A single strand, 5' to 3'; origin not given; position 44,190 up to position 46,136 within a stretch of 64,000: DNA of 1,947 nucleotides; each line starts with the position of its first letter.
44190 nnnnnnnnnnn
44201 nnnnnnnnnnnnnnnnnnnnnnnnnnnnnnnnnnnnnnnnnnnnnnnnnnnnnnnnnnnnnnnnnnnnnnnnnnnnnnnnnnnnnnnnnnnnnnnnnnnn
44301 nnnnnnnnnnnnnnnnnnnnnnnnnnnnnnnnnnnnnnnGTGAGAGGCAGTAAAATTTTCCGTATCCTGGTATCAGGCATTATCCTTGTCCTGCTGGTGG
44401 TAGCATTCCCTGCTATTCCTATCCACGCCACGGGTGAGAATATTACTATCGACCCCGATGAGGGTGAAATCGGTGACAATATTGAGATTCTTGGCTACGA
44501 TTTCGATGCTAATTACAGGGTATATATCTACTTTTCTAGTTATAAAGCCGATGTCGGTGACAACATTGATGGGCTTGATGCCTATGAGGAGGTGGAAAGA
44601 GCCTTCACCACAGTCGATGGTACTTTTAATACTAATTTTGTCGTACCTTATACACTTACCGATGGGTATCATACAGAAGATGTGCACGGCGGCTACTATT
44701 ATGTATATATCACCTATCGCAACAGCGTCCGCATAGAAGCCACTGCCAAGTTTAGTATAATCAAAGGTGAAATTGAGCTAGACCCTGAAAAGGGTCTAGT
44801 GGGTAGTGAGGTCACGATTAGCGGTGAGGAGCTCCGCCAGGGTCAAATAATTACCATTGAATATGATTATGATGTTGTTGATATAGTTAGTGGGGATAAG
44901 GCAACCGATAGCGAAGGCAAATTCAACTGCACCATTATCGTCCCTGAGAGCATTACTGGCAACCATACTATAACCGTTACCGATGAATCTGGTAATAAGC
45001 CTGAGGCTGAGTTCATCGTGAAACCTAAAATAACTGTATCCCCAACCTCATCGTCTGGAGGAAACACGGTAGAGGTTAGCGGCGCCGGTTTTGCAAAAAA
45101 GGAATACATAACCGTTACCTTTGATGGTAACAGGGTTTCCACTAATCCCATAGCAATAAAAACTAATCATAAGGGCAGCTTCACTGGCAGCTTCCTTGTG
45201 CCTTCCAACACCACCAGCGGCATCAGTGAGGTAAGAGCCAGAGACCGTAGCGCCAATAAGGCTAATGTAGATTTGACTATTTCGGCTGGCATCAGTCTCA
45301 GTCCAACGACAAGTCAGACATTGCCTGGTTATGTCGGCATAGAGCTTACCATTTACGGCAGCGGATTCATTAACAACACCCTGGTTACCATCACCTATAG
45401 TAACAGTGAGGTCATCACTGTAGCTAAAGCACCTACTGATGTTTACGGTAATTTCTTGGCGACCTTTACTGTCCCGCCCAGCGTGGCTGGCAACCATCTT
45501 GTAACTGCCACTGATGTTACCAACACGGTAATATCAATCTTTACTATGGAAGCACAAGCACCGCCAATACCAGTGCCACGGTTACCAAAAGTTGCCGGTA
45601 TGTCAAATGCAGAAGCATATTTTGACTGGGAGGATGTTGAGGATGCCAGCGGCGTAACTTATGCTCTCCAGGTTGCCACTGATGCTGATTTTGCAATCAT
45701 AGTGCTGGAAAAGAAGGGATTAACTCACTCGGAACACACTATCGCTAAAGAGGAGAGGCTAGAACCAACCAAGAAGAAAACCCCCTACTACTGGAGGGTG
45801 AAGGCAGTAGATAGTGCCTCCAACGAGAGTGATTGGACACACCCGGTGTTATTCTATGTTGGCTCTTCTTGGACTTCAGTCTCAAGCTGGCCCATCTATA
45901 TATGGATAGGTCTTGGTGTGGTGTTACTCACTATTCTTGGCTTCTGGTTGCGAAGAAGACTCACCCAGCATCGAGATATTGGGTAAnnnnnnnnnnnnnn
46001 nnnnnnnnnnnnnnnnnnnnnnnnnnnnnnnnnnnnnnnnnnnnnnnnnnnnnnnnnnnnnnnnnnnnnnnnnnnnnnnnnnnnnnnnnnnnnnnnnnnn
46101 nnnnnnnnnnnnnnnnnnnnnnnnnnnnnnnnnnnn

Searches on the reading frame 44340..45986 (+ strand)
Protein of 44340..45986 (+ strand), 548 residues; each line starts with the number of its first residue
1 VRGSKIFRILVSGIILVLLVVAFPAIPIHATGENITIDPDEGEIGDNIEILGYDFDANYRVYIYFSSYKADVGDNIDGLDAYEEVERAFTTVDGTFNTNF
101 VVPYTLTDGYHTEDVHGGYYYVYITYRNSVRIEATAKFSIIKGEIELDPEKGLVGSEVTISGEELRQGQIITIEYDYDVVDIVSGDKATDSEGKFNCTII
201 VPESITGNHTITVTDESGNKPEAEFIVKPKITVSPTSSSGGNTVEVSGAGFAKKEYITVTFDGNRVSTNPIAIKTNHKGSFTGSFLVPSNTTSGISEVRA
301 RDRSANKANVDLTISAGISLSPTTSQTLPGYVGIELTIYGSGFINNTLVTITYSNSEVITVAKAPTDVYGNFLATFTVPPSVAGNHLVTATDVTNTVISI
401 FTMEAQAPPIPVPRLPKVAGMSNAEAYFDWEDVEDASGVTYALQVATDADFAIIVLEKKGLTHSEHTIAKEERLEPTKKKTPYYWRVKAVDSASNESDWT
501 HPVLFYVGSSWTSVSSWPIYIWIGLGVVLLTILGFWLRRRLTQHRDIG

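Call 5: search_protein_families(library=pfam, proteins=[window:44340-45986:+], max_evalue=0.01)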
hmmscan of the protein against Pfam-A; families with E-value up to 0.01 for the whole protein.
window:44340-45986:+ (548 aa): 2 families
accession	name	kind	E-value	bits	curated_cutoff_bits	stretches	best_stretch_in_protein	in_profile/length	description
PF25788.1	Ig_Rha78A_N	-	1e-05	26.1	27.4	1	420-508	14-102/105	Rha78A-like, N-terminal immunoglobulin domain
PF17936.7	Big_6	-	0.0042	17.8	27.6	0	182-224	35-77/83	Bacterial Ig domain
